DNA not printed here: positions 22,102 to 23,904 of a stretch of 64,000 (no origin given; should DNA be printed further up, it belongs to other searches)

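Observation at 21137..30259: Composite-transposon-like island: SusC-SusD-Tat phosphoesterase cassette between two IS4 direct repeats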

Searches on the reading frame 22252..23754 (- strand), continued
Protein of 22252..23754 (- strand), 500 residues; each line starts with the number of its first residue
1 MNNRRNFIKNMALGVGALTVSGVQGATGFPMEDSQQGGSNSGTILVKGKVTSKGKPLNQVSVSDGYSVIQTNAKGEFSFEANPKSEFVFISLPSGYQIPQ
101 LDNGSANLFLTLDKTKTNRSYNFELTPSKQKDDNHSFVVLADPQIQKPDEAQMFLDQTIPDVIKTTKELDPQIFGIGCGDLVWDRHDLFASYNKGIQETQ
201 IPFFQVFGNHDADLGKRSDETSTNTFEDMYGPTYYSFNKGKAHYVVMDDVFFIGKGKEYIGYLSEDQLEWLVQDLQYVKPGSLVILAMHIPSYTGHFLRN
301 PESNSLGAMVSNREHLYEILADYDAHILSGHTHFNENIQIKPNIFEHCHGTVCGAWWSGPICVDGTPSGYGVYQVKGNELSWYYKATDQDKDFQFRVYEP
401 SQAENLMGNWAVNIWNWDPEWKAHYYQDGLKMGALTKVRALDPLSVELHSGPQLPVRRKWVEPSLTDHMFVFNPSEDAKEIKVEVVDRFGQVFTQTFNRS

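Call 13: find_encoding_contigs(protein=P0005, flank=10000, max_places=3)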
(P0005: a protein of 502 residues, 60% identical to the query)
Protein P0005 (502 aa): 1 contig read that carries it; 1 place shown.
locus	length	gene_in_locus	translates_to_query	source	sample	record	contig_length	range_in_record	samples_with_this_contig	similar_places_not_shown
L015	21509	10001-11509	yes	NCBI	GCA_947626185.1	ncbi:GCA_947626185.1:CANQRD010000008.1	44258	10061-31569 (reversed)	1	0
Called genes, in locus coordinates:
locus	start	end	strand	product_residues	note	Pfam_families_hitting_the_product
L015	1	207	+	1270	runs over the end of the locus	PF04563:RNA_pol_Rpb2_1, PF04561:RNA_pol_Rpb2_2, PF04565:RNA_pol_Rpb2_3, PF10385:RNA_pol_Rpb2_45, PF00562:RNA_pol_Rpb2_6, PF04560:RNA_pol_Rpb2_7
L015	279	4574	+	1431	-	PF04997:RNA_pol_Rpb1_1, PF00623:RNA_pol_Rpb1_2, PF01333:Apocytochr_F_C (faint), PF04983:RNA_pol_Rpb1_3, PF05000:RNA_pol_Rpb1_4, PF04998:RNA_pol_Rpb1_5, PF25984:BSH_YknX (faint)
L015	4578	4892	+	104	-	PF11950:DUF3467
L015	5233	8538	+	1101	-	PF13620:CarboxypepD_reg (weak), PF13715:CarbopepD_reg_2, PF07715:Plug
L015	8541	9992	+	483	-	PF12771:SusD-like_2, PF12741:SusD-like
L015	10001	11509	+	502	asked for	PF16371:MetallophosN, PF00149:Metallophos (weak), PF16370:MetallophosC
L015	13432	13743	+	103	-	PF13560:HTH_31 (weak), PF01381:HTH_3, PF12844:HTH_19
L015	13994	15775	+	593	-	-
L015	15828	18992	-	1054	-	PF00873:ACR_tran, PF03176:MMPL, PF02355:SecD_SecF_C (faint)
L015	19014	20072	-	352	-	PF25919:BSH_CusB (faint), PF00364:Biotin_lipoyl (weak), PF25917:BSH_RND (weak), PF25973:BSH_CzcB, PF25954:Beta-barrel_RND_2, PF25990:Beta-barrel_YknX (weak), PF25967:RND-MFP_C (weak), PF25989:YknX_C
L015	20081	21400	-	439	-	PF02321:OEP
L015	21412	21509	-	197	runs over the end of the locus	PF00440:TetR_N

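Call 39: list_cluster_members(proteins=[L011:1044-1718:-, L011:1920-3332:+, L011:4310-4771:+, L011:11582-12829:-, L011:15992-17773:+, L011:19686-20978:+, L015:279-4574:+])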
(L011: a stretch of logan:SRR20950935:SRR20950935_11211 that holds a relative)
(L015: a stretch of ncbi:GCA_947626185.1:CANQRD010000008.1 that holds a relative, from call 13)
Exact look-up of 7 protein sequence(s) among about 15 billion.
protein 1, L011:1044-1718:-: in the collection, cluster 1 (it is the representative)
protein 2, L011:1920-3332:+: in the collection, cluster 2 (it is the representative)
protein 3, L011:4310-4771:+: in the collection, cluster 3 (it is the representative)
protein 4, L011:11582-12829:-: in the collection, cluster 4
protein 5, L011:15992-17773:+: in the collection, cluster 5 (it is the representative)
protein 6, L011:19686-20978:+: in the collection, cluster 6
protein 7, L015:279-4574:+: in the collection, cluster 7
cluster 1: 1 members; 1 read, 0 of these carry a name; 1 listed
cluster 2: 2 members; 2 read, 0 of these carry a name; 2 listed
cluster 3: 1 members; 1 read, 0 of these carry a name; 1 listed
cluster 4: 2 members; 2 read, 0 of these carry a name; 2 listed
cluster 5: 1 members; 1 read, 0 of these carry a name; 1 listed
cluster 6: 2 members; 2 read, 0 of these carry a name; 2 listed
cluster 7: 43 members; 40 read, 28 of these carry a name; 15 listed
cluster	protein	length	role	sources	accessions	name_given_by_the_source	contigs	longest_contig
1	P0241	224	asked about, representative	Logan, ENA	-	-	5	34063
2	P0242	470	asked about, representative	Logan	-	-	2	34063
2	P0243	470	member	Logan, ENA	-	-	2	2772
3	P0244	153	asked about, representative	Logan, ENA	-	-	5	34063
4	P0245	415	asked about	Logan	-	-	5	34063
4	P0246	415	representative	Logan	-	-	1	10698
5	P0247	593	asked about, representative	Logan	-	-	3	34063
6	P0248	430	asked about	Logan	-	-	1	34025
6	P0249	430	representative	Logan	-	-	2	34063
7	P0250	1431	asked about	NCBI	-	-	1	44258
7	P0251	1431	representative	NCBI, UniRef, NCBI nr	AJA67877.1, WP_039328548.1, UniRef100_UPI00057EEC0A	DNA-directed RNA polymerase, beta' subunit, predominant form [Myroides sp. A21] | DNA-directed RNA polymerase subunit beta' n=1 Tax=Myroides sp. A21 TaxID=1583100 ... | DNA-directed RNA polymerase subunit beta' [Myroides sp. A21]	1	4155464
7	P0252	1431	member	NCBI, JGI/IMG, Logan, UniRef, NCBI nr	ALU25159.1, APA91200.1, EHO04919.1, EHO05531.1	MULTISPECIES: DNA-directed RNA polymerase subunit beta' [Myroides] | DNA-directed RNA polymerase subunit beta' n=3 Tax=Myroides odoratimimus TaxID=76832 ...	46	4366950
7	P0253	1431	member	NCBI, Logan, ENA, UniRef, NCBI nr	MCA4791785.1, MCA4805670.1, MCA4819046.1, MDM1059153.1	DNA-directed RNA polymerase subunit beta' [Myroides odoratimimus] | DNA-directed RNA polymerase subunit beta' n=1 Tax=Myroides odoratimimus TaxID=76832 ...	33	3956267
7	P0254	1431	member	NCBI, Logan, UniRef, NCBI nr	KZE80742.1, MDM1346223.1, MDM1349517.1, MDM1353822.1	DNA-directed RNA polymerase subunit beta' [Myroides marinus] | DNA-directed RNA polymerase subunit beta' n=1 Tax=Myroides marinus TaxID=703342 ...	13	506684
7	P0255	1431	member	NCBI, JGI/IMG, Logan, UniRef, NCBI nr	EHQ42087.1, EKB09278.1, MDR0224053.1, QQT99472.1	DNA-directed RNA polymerase subunit beta' [Myroides odoratus] | DNA-directed RNA polymerase subunit beta' | DNA-directed RNA polymerase subunit beta' n=1 Tax=Myroides odoratus TaxID=256 ...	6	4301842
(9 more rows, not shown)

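Call 40: search_solved_structures(query=window:22252-23754:-, max_evalue=0.01)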
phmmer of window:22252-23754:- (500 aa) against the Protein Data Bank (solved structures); distinct sequences matched with E-value up to 0.01: 0.

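Call 44: find_encoding_contigs(protein=P0004, flank=10000, max_places=3)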
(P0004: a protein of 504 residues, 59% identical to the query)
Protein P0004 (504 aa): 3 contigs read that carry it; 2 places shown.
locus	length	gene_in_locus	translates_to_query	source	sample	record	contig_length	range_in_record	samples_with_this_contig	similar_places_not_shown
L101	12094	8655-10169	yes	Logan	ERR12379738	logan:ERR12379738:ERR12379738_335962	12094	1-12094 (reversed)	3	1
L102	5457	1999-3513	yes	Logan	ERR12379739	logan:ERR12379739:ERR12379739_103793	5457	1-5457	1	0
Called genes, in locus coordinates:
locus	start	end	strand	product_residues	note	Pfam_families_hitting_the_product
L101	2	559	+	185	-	?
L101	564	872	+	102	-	PF11950:DUF3467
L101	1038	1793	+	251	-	PF10077:DUF2314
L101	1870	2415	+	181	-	-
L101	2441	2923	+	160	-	PF00583:Acetyltransf_1, PF13420:Acetyltransf_4 (weak), PF13673:Acetyltransf_10 (weak), PF13508:Acetyltransf_7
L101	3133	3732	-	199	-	PF00081:Sod_Fe_N, PF02777:Sod_Fe_C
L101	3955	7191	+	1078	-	PF13620:CarboxypepD_reg, PF13715:CarbopepD_reg_2, PF07715:Plug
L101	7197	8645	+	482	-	PF12771:SusD-like_2, PF12741:SusD-like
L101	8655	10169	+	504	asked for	PF16371:MetallophosN, PF00149:Metallophos, PF16370:MetallophosC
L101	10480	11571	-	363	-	PF07396:Porin_O_P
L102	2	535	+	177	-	?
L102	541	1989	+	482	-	PF12771:SusD-like_2, PF12741:SusD-like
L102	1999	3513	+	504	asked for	PF16371:MetallophosN, PF00149:Metallophos, PF16370:MetallophosC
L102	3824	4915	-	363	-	PF07396:Porin_O_P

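Call 45: find_encoding_contigs(protein=P0008, flank=10000, max_places=2)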
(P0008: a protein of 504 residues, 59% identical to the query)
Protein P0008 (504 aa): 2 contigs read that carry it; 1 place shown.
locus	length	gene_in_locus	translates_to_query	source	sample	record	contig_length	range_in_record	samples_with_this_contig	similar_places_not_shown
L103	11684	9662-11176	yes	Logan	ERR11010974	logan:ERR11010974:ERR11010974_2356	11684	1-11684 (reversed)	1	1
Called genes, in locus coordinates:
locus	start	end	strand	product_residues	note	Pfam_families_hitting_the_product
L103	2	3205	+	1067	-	?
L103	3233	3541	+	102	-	PF11950:DUF3467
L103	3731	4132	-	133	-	PF10952:DUF2753 (weak)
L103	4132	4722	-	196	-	PF00081:Sod_Fe_N, PF02777:Sod_Fe_C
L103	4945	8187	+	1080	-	PF13620:CarboxypepD_reg (weak), PF13715:CarbopepD_reg_2, PF07715:Plug, PF00593:TonB_dep_Rec_b-barrel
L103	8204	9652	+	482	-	PF12771:SusD-like_2, PF12741:SusD-like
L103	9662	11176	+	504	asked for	PF16371:MetallophosN, PF00149:Metallophos, PF16370:MetallophosC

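Call 58: search_solved_structures(query=A2, max_evalue=1)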
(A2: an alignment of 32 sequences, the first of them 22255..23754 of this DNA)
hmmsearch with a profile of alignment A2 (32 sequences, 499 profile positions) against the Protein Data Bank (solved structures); distinct sequences matched with E-value up to 1: 3.
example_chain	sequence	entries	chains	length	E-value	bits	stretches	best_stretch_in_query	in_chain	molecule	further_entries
6gja_A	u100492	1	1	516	5.9e-07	31.4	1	192-337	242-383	Purple acid phosphatase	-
6git_A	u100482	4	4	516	6e-07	31.4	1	192-337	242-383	Purple acid phosphatase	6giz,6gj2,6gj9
4hep_G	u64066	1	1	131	0.09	14.3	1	52-91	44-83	vHH17 domain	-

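Call 66: predict_structure(alignment_id=A2)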
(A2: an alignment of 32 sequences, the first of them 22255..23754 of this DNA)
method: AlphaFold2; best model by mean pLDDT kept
length: 500 residues; sequences in the alignment: 32
mean_pLDDT: 82.0   pTM: 0.84
mean pLDDT of the five models: 82.0, 82.0, 81.6, 80.6, 79.7
residues with pLDDT >= 90: 265; 70-90: 132; 50-70: 48; < 50: 55
segments of 3 or more residues with pLDDT < 50: 1-40, 211-219, 352-356
pLDDT, mean of each block of 10 residues (from residue 1): 40 32 25 34 86 97 96 98 93 96 94 88 95 93 75 88 92 83 67 91 81 42 78 93 89 57 88 97 94 86 78 94 95 85 91 50 80 94 92 94 89 92 97 96 82 54 85 95 97 93
secondary structure, 60 per line:
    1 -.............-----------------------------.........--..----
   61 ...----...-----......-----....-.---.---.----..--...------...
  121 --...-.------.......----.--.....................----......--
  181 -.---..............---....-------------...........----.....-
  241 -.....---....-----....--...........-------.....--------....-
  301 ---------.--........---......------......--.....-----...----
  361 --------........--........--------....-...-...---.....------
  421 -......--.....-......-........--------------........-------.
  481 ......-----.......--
elements in order: H2-14 E44-52 E61-63 E68-70 E76-81 E87-90 E109-111 E118-120 E123-125 E134-140 H148-168 E173-178 H186-199 E203-206 H220-230 E235-239 E242-246 E250-253 E259-262 H265-275 E283-287 H296-299 H313-320 E324-329 E336-341 E344-348 E369-376 E379-386 E395-398 E410-414 E422-427 E430-434 E436-441 H443-450 E465-472 E480-486 E492-498

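Call 74: fold_search(model_id=the predicted structure, library=pdb)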
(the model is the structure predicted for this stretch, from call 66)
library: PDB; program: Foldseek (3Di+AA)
matches with E <= 10: 995; with E <= 0.001: 24
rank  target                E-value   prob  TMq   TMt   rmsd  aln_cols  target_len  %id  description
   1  9a6c_B                2.9e-08  1.00  0.36  0.38   5.6       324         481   16  Integrative model of YYDD-YYDB by crosslinking MS and deep learning (released 2024-09-18)
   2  5uq6                  2.7e-07  1.00  0.31  0.48  14.7       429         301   12  PIG PURPLE ACID PHOSPHATASE COMPLEXED WITH PHOSPHATE IN TWO COORDINATION MODES ALONG WITH A BRIDGING HYDROXIDE ION (released 2017-05-24)
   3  1qhw_A                3.2e-07  1.00  0.29  0.45  15.1       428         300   12  PURPLE ACID PHOSPHATASE FROM RAT BONE (released 1999-09-15)
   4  2bq8                  5.8e-07  1.00  0.29  0.46  14.9       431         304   12  Crystal structure of human purple acid phosphatase with an inhibitory conformation of the repression loop (released 2005-10-24)
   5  1ute_A                6.9e-07  1.00  0.31  0.48  14.7       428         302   11  PIG PURPLE ACID PHOSPHATASE COMPLEXED WITH PHOSPHATE (released 1999-10-01)
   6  1war                  1.4e-06  1.00  0.31  0.47  15.1       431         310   11  Recombinant Human Purple Acid Phosphatase expressed in Pichia Pastoris (released 2005-07-06)
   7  7ov8_A                1.6e-06  1.00  0.32  0.49  12.3       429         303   12  Crystal structure of pig purple acid phosphatase in complex with 4-(2-hydroxyethyl)-1-piperazineethanesulfonic acid (H (released 2022-03-23)
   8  3zk4_B                2.1e-06  1.00  0.36  0.32  12.0       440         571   13  Structure of purple acid phosphatase PPD1 isolated from yellow lupin (Lupinus luteus) seeds (released 2014-01-29)
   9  2nxf                  2.4e-06  1.00  0.38  0.58   5.3       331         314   12  Crystal Structure of a dimetal phosphatase from Danio rerio LOC 393393 (released 2006-12-12)
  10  7ov2_A                4.2e-06  1.00  0.31  0.48  14.4       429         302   11  Crystal structure of pig purple acid phosphatase in complex with L-glutamine, (poly)ethylene glycol fragments and glyc (released 2022-01-12)
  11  3zk4_C                5.1e-06  1.00  0.30  0.27  15.8       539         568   12  Structure of purple acid phosphatase PPD1 isolated from yellow lupin (Lupinus luteus) seeds (released 2014-01-29)
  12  3zk4_A                1.5e-05  1.00  0.30  0.27  16.2       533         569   11  Structure of purple acid phosphatase PPD1 isolated from yellow lupin (Lupinus luteus) seeds (released 2014-01-29)
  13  7zr1_A                1.7e-05  1.00  0.29  0.28  11.1       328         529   12  Chaetomium thermophilum Mre11-Rad50-Nbs1 complex bound to ATPyS (composite structure) (released 2023-01-11)
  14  5mzo_A                2.2e-04  0.90  0.13  0.07  14.9       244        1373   11  UDP-Glucose Glycoprotein Glucosyltransferase from Chaetomium thermophilum (open conformation) (released 2017-07-26)
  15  6trt_A                2.3e-04  0.91  0.13  0.07  14.9       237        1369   11  Chaetomium thermophilum UDP-Glucose Glucosyl Transferase (UGGT) double cysteine mutant S180C/T742C. (released 2020-01-08)
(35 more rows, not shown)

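Call 78: find_related_loci(query=A2, collection=metagenome_contigs, flank=10000)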
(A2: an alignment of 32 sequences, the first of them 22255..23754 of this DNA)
Query A2 (500 aa) in metagenome_contigs; peptide patterns used: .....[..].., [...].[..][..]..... (x = any residue, [..] = any of these).
600 stretches matched a pattern (row limit reached: there are more); 461 encode a relative of the query (tblastn E <= 1e-3); the best 80 are kept; 80 distinct loci.
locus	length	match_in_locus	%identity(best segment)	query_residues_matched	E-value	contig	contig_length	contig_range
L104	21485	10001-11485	53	1-495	2e-171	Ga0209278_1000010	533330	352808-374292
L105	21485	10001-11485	52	1-495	2e-170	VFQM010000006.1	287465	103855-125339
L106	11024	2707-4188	51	1-495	4e-170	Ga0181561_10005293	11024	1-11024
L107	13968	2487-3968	50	1-495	9e-170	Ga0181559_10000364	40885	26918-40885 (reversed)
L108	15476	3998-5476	50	1-495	4e-169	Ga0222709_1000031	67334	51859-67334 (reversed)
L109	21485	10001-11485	52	1-495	4e-169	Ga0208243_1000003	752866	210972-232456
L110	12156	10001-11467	52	1-495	8e-169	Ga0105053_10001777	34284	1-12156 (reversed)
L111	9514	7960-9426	52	1-495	8e-169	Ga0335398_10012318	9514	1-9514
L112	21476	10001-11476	51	1-495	2e-168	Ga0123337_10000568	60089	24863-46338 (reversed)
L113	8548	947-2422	51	1-495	7e-167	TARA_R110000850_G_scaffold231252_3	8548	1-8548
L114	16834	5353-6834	52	1-495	6e-166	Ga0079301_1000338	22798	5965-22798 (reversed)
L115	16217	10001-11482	51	1-495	1e-165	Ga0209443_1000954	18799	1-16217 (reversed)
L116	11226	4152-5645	50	1-495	7e-165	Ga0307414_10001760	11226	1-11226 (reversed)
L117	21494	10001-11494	48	1-497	1e-163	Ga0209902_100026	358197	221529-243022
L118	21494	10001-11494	49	1-495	4e-163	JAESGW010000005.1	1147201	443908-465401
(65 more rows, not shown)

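Call 84: search_protein_families(library=pfam, alignment_id=A3, max_evalue=0.00001)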
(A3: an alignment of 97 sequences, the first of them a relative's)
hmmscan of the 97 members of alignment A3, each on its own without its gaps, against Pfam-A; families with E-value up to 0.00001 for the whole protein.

A. member 1, L104:7009-8634:- (541 aa): 0 families

B. families by the number of members that match (of 97 scanned): 62 families (the first 25 are shown)
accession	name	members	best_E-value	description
PF12771.13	SusD-like_2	20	1.2e-128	Starch-binding associating with outer membrane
PF12741.13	SusD-like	20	2.7e-57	Susd and RagB outer membrane lipoprotein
PF18942.5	DUF5689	14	9.2e-24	Family of unknown function (DUF5689)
PF14322.12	SusD-like_3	6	1.6e-08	Starch-binding associating with outer membrane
PF09423.15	PhoD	5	3.5e-25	PhoD-like phosphatase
PF03009.23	GDPD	4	8.5e-37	Glycerophosphoryl diester phosphodiesterase family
PF03301.18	Trp_dioxygenase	4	5.6e-24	Tryptophan 2,3-dioxygenase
PF01019.26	G_glu_transpept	2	2.2e-106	Gamma-glutamyltranspeptidase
PF00232.24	Glyco_hydro_1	2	8.7e-76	Glycosyl hydrolase family 1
PF01554.23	MatE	2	6e-64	MatE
PF00375.23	SDF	1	2e-94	Sodium:dicarboxylate symporter family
PF02264.21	LamB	1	1.4e-60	LamB porin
PF09966.14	DUF2200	1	5.6e-51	Uncharacterized protein conserved in bacteria (DUF2200)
PF01663.27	Phosphodiest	1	8.3e-50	Type I phosphodiesterase / nucleotide pyrophosphatase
PF00174.25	Oxidored_molyb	1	4.1e-48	Oxidoreductase molybdopterin binding domain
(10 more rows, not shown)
